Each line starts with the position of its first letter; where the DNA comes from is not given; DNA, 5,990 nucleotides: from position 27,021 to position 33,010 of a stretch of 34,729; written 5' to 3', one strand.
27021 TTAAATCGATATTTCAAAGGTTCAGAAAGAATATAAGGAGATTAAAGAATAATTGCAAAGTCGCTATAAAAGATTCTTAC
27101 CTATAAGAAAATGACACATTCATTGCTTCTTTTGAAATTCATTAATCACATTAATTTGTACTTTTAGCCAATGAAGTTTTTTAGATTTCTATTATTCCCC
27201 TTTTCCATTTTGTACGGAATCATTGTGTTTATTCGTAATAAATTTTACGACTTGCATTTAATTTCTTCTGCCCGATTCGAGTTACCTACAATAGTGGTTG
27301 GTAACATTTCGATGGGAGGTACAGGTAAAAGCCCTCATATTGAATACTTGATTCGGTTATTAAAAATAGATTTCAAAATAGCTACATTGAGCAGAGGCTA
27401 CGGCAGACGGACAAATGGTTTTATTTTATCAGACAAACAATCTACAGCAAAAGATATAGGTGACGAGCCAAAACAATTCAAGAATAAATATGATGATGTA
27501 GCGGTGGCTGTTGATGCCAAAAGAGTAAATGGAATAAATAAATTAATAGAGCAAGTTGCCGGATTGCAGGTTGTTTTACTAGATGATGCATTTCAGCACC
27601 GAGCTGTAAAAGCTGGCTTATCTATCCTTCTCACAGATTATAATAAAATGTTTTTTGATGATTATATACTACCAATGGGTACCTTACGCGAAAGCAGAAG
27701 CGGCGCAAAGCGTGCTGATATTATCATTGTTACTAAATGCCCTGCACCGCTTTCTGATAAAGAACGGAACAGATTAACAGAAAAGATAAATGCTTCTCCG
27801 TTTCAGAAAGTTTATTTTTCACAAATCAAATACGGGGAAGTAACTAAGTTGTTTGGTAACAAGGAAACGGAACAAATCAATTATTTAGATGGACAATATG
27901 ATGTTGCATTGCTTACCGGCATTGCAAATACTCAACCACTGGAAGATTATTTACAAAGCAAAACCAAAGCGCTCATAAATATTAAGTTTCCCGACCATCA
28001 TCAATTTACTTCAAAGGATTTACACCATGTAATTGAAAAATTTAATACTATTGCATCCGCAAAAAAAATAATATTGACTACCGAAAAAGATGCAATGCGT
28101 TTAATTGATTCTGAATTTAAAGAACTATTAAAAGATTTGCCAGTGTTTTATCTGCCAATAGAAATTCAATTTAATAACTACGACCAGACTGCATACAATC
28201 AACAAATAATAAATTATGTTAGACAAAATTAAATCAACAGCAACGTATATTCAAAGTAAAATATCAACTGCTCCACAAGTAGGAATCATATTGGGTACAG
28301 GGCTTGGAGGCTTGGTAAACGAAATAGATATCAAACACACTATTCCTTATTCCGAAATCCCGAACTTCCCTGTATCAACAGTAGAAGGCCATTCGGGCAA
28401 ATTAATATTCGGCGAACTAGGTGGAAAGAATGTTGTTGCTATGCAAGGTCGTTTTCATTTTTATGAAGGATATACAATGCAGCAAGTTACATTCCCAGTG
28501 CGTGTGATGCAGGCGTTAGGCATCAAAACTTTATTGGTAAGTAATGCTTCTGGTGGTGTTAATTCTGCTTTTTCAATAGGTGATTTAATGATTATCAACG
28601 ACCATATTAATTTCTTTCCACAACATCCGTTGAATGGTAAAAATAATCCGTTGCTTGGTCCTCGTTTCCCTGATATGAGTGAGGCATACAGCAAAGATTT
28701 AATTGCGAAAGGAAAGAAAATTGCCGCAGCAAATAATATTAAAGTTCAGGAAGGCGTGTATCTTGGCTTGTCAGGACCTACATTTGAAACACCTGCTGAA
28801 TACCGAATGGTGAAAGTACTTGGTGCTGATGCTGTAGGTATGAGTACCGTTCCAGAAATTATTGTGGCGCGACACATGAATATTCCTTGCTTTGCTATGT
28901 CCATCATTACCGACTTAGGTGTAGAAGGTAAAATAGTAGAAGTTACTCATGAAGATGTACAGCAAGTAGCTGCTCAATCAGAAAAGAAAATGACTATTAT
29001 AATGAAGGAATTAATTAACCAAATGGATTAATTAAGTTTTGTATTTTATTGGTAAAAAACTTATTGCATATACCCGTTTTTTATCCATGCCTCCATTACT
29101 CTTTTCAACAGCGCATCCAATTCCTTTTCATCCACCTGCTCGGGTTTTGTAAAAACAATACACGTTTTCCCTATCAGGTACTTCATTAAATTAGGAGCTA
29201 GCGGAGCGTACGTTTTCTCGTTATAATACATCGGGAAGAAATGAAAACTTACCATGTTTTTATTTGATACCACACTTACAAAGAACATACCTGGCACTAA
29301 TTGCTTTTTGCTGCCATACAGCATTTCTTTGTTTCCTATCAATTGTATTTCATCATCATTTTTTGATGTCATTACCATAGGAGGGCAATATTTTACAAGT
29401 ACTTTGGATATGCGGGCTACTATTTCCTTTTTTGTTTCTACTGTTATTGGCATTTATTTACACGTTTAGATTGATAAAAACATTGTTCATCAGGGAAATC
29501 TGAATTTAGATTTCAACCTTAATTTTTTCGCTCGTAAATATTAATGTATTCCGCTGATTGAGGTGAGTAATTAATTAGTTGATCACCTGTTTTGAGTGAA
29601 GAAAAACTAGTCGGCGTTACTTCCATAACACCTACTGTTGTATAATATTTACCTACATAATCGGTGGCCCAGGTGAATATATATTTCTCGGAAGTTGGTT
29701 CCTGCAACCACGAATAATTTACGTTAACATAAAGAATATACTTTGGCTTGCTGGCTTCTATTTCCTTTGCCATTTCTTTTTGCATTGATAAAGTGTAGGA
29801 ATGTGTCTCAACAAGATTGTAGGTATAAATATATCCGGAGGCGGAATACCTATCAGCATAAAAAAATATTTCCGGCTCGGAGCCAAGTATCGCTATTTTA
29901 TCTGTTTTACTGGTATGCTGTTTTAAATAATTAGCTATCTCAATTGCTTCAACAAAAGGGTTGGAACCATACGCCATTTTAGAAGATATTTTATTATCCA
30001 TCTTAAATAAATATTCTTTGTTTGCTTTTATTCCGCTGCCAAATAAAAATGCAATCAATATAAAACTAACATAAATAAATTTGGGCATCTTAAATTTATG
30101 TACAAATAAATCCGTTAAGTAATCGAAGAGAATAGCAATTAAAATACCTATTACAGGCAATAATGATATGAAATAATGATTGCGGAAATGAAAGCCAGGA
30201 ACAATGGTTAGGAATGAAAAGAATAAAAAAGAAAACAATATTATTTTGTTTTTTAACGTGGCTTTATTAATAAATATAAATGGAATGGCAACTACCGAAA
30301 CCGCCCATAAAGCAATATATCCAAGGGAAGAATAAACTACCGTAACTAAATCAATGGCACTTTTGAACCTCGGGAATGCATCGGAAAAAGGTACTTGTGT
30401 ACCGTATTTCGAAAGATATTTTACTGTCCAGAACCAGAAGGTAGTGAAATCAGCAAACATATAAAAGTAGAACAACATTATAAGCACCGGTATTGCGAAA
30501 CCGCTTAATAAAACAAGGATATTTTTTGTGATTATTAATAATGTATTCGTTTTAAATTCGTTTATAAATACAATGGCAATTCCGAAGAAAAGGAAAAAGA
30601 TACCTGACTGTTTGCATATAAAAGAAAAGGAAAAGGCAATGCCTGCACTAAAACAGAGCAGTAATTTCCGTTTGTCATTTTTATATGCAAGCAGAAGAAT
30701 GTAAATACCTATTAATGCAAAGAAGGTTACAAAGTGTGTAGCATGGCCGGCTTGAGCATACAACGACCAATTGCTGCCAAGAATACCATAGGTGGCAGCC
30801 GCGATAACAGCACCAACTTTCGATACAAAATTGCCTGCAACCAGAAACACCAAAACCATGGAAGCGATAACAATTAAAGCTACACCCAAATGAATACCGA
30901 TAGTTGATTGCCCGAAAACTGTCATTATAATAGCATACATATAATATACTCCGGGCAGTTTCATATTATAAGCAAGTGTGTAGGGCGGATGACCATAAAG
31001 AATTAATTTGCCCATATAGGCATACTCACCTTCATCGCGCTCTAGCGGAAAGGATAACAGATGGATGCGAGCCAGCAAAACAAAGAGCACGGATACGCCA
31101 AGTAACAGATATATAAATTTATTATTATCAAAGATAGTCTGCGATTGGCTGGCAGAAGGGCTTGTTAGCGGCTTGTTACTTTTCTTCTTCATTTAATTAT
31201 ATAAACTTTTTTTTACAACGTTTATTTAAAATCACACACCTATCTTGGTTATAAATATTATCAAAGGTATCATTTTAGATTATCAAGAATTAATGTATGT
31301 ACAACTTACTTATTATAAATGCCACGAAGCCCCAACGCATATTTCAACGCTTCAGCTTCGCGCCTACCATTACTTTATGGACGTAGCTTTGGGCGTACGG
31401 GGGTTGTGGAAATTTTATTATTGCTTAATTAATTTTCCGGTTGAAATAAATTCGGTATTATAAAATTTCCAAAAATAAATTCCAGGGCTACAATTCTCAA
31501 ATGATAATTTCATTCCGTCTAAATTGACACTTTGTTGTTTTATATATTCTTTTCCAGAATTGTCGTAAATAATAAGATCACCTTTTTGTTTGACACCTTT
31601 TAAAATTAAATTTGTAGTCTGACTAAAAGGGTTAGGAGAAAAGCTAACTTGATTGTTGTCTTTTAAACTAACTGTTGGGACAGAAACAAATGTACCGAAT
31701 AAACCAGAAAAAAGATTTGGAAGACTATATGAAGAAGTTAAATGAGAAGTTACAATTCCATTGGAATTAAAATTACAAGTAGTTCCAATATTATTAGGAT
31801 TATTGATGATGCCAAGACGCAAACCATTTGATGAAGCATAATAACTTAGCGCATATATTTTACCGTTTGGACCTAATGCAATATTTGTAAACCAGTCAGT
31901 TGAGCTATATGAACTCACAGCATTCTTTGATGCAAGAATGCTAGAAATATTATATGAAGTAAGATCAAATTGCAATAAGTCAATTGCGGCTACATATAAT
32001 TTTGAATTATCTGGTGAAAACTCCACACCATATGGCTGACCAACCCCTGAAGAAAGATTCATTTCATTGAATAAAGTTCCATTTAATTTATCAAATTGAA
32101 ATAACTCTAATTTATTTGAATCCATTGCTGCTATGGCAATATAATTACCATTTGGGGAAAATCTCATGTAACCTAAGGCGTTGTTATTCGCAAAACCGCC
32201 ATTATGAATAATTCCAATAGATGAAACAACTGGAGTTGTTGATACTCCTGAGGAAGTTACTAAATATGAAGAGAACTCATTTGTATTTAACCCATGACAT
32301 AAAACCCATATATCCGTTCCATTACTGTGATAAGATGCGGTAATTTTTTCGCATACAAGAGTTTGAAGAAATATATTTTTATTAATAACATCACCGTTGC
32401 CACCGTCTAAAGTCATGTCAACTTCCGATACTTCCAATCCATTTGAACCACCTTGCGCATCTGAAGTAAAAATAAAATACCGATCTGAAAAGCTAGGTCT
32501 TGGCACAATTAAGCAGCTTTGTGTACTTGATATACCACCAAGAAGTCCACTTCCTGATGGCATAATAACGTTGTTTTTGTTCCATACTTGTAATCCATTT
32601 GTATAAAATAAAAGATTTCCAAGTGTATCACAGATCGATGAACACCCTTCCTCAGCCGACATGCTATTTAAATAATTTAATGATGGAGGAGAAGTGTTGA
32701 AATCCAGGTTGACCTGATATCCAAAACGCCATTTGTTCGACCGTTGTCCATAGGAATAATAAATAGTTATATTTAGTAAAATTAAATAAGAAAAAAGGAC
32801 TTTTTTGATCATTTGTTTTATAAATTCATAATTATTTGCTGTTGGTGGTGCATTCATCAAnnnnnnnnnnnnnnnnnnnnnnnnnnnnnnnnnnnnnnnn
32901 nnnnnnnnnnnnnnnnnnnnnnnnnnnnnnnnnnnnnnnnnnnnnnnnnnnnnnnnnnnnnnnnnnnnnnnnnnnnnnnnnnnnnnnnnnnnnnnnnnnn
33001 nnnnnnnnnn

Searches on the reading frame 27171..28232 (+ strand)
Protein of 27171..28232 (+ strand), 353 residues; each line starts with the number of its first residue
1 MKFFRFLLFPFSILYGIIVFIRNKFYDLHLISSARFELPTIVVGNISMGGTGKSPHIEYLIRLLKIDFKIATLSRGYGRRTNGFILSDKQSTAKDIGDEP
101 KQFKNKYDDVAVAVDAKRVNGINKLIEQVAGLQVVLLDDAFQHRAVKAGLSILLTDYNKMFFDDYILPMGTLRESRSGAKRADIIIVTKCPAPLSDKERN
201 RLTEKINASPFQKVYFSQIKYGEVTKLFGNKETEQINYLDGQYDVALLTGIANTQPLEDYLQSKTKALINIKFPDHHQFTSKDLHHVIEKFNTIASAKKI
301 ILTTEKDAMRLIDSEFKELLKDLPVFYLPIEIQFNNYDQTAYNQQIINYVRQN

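Call 12: search_protein_families(library=pfam, proteins=[window:27171-28232:+], max_evalue=0.001)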
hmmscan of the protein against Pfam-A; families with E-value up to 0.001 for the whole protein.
window:27171-28232:+ (353 aa): 1 family
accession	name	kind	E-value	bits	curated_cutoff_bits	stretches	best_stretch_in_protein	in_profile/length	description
PF02606.20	LpxK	-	8e-75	252.4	27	1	5-346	2-323/328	Tetraacyldisaccharide-1-P 4'-kinase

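Call 70: list_cluster_members(proteins=[window:27171-28232:+, window:28216-29031:+, window:24133-26220:-, window:19457-20659:-, window:33943-34182:+, window:29519-31192:-])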
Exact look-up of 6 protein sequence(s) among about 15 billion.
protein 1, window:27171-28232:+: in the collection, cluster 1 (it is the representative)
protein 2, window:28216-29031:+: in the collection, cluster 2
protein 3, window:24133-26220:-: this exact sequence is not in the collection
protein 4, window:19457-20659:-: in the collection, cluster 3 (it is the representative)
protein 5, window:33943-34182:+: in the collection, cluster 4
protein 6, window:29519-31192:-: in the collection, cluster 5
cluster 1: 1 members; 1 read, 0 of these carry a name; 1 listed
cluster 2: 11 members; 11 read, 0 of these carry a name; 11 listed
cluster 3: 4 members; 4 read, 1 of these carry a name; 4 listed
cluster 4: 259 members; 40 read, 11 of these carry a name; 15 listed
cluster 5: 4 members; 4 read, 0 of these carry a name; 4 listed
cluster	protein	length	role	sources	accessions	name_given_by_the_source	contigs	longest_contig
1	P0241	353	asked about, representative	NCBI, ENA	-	-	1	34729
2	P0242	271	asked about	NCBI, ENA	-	-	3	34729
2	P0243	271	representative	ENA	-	-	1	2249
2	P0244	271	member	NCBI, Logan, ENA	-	-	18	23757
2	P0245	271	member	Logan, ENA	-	-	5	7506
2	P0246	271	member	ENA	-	-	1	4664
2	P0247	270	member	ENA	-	-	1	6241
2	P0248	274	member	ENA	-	-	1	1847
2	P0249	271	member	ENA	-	-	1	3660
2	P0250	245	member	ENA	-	-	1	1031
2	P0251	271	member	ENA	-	-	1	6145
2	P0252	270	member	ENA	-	-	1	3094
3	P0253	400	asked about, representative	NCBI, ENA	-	-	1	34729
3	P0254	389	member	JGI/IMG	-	3-oxoacyl-[acyl-carrier-protein] synthase-1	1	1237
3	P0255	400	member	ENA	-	-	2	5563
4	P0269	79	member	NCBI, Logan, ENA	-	-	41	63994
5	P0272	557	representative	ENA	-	-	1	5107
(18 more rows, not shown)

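Call 72: find_encoding_contigs(protein=P0269, flank=3500, max_places=8)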
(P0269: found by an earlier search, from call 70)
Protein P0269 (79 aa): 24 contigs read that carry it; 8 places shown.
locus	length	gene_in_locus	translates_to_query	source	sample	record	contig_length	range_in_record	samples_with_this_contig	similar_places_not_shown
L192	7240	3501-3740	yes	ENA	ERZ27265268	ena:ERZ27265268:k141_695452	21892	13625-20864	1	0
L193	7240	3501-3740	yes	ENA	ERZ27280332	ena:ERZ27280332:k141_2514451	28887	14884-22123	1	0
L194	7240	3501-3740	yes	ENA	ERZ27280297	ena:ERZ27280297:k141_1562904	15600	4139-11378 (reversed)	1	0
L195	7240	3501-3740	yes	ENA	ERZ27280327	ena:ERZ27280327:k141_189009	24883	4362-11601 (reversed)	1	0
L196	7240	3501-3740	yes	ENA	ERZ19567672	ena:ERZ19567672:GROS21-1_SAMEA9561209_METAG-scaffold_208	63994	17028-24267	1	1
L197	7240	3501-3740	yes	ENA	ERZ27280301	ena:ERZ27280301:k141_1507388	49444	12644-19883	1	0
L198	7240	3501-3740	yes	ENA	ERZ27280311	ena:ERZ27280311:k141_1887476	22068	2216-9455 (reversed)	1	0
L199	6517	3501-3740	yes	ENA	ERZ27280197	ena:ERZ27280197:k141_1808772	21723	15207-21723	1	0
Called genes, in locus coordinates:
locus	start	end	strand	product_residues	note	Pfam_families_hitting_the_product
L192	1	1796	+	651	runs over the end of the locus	PF13360:PQQ_2 (faint), PF13570:Beta-prop_ACSF4 (faint)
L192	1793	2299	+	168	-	PF13238:AAA_18, PF13671:AAA_33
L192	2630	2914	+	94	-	-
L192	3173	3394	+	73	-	-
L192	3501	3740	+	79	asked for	PF09360:zf-CDGSH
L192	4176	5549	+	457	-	-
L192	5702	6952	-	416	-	PF07804:HipA_C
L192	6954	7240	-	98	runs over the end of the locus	PF13560:HTH_31, PF12844:HTH_19, PF01381:HTH_3 (weak)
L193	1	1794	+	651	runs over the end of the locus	PF13360:PQQ_2 (faint), PF13570:Beta-prop_ACSF4 (faint)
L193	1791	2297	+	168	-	PF13238:AAA_18, PF13671:AAA_33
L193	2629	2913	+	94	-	-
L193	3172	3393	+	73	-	-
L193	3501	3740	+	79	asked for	PF09360:zf-CDGSH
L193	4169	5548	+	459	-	-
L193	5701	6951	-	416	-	PF07804:HipA_C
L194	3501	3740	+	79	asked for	PF09360:zf-CDGSH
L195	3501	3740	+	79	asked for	PF09360:zf-CDGSH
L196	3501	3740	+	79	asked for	PF09360:zf-CDGSH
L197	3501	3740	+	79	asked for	PF09360:zf-CDGSH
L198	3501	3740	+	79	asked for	PF09360:zf-CDGSH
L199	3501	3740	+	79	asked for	PF09360:zf-CDGSH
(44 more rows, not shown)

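Call 74: find_encoding_contigs(protein=P0272, flank=5000, max_places=5)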
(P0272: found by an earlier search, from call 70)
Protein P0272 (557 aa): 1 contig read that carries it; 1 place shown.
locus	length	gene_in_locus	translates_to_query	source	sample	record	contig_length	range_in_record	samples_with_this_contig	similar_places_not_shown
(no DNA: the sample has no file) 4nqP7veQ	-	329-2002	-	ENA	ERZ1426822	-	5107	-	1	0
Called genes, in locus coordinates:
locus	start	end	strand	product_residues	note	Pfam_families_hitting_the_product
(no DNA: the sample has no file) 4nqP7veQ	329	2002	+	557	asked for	PF13231:PMT_2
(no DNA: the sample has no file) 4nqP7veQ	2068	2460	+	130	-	-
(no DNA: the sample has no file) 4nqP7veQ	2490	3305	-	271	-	PF01048:PNP_UDP_1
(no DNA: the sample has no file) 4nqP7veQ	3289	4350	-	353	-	PF02606:LpxK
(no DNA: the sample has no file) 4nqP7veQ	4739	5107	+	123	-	?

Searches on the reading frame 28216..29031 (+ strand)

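Call 12: search_protein_families(library=pfam, proteins=[window:28216-29031:+], max_evalue=0.001)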
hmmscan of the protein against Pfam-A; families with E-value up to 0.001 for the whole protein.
window:28216-29031:+ (271 aa): 1 family
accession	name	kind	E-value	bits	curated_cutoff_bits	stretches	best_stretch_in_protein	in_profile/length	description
PF01048.26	PNP_UDP_1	-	9e-58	195.9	25.1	1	22-267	2-232/233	Phosphorylase superfamily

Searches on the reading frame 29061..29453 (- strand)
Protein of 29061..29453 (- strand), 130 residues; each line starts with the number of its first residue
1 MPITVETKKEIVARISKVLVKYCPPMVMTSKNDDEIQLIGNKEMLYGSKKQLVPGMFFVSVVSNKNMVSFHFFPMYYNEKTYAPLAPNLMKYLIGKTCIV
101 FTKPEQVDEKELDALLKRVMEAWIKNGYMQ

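Call 12: search_protein_families(library=pfam, proteins=[window:29061-29453:-], max_evalue=0.001)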
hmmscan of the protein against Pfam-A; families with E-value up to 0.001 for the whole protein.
window:29061-29453:- (130 aa): 1 family
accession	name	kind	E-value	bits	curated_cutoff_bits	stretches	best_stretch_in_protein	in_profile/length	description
PF08818.16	DUF1801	-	0.00038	21.2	27.2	1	57-118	32-83/85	Domain of unknown function (DU1801)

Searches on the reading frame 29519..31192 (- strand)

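Call 12: search_protein_families(library=pfam, proteins=[window:29519-31192:-], max_evalue=0.001)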
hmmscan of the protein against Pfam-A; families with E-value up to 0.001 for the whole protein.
window:29519-31192:- (557 aa): 1 family
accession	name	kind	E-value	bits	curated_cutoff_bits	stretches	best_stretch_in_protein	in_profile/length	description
PF13231.12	PMT_2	-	1.6e-08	35.4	26.1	1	80-230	4-150/160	Dolichyl-phosphate-mannose-protein mannosyltransferase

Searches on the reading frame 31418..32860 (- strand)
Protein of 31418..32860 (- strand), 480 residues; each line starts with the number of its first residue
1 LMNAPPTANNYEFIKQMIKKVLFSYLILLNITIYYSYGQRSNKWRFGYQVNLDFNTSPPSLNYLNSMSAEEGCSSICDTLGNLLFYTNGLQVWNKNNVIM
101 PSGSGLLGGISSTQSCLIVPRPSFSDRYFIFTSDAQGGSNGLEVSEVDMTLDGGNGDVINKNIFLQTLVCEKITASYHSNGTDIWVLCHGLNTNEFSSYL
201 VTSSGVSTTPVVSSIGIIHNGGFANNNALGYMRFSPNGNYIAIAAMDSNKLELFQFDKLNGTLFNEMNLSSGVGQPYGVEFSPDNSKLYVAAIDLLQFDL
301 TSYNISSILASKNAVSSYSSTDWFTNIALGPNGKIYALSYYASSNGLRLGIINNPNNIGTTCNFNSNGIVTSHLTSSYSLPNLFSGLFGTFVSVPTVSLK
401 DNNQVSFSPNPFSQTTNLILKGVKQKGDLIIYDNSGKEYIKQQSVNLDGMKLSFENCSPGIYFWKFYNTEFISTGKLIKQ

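Call 12: search_protein_families(library=pfam, proteins=[window:31418-32860:-], max_evalue=0.001)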
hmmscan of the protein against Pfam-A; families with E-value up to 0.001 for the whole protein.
window:31418-32860:- (480 aa): 1 family
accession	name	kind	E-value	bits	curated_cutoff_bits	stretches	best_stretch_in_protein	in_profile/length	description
PF18962.6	Por_Secre_tail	-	5.2e-06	27.1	27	1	409-477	3-73/75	Secretion system C-terminal sorting domain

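Call 18: find_encoding_contigs(protein=window:31418-32860:-, flank=5000, max_places=10)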
Protein window:31418-32860:- (480 aa): no gene with exactly this product is on record in the collection.

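Call 28: find_homologous_proteins(query=window:31418-32860:-, max_evalue=1e-10)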
Query window:31418-32860:- (480 aa): 1706 proteins with E <= 1e-10 among 8000 candidates; the best 120 are listed.
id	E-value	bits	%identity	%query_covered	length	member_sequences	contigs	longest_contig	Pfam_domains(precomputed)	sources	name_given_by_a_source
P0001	8.7e-183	626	61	93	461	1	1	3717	PF18962.8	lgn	-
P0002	2.5e-139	483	51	92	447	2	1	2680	-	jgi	-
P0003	1.8e-84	302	41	92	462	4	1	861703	PF18962.8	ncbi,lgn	-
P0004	7.8e-84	300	42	92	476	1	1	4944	PF18962.8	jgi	jgi:hypothetical protein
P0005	1.5e-81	292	43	78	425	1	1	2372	-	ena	-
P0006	3.3e-81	291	43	78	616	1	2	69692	PF00801.27,PF18962.8,PF18911.7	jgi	-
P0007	5.3e-81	291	42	76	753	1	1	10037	PF00801.27,PF13585.13,PF18911.7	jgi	jgi:gliding motility-associated-like protein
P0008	7.4e-80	287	40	97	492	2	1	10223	PF18962.8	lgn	-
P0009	1.5e-79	286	39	93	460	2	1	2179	PF18962.8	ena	-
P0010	2.3e-79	285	40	94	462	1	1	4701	PF18962.8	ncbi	ncbi:MAG: T9SS type A sorting domain-containing protein [Bacteroidota bacterium]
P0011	3.2e-79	285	41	89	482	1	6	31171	PF13585.13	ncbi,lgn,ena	-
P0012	3.3e-79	285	42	73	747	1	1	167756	PF13585.13,PF18911.7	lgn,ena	-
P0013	3.9e-79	284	38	96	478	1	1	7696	PF18962.8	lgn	-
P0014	6.6e-79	284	40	93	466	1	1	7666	PF18962.8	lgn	-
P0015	6.8e-79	284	38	96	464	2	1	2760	PF18962.8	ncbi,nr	ncbi:MAG TPA: T9SS type A sorting domain-containing protein [Bacteroidia bacterium]|nr:T9SS type A s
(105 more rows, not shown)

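Call 29: find_encoding_contigs(protein=P0001, flank=6000, max_places=4)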
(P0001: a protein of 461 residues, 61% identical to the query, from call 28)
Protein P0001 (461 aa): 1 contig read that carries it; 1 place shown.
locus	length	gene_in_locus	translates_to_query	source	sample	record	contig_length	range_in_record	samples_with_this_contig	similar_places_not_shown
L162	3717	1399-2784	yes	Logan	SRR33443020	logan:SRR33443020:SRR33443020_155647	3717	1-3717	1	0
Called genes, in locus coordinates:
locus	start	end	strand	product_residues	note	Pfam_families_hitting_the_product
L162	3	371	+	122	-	?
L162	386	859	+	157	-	PF12867:DinB_2 (weak)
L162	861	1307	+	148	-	PF13302:Acetyltransf_3 (weak), PF00583:Acetyltransf_1, PF13673:Acetyltransf_10, PF13508:Acetyltransf_7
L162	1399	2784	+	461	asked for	PF18962:Por_Secre_tail (weak)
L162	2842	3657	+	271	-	PF20240:DUF6597, PF00165:HTH_AraC (faint), PF12833:HTH_18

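Call 30: find_encoding_contigs(protein=P0002, flank=6000, max_places=4)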
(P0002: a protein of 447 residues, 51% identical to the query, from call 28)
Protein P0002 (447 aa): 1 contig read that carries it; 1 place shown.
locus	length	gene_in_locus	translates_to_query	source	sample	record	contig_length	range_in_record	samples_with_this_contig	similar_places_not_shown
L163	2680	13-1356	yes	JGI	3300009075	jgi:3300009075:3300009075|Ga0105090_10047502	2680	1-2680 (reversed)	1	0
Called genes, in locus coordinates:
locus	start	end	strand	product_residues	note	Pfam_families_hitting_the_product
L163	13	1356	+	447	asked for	-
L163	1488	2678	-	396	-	?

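Call 31: find_encoding_contigs(protein=P0003, flank=6000, max_places=4)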
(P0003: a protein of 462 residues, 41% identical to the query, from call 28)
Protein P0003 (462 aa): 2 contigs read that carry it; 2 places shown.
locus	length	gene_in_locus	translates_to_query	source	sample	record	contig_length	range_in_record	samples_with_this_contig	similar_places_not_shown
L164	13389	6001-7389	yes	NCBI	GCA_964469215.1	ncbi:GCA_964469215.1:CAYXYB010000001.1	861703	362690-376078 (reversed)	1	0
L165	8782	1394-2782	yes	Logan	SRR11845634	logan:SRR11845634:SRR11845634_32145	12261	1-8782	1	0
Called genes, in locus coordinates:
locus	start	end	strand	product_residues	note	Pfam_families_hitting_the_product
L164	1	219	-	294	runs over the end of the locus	PF03881:Fructosamin_kin, PF01636:APH (weak)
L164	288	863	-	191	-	PF02834:LigT_PEase, PF13563:2_5_RNA_ligase2, PF10469:AKAP7_NLS (weak), PF02834:LigT_PEase (weak)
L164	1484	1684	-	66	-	-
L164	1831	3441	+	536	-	PF14903:WG_beta_rep (weak), PF00684:DnaJ_CXXCXGXG (faint)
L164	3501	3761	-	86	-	-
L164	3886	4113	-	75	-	-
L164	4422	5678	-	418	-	PF18962:Por_Secre_tail, PF09603:Fib_succ_major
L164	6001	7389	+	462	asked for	PF18962:Por_Secre_tail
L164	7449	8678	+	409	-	PF04892:VanZ-LLP1 (weak), PF04430:DUF498 (weak)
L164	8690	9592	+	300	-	PF13414:TPR_11, PF13432:TPR_16, PF00515:TPR_1 (weak), PF07719:TPR_2 (weak), PF13181:TPR_8 (weak), PF13431:TPR_17 (weak), PF00515:TPR_1 (weak), PF07719:TPR_2 (weak), +11 more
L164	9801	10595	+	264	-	PF18075:FtsX_ECD, PF02687:FtsX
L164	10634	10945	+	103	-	PF11297:DUF3098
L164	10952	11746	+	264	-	PF02673:BacA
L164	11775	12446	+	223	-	PF01509:TruB_N, PF16198:TruB_C_2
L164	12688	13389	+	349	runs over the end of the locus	PF02547:Queuosine_synth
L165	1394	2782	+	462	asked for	PF18962:Por_Secre_tail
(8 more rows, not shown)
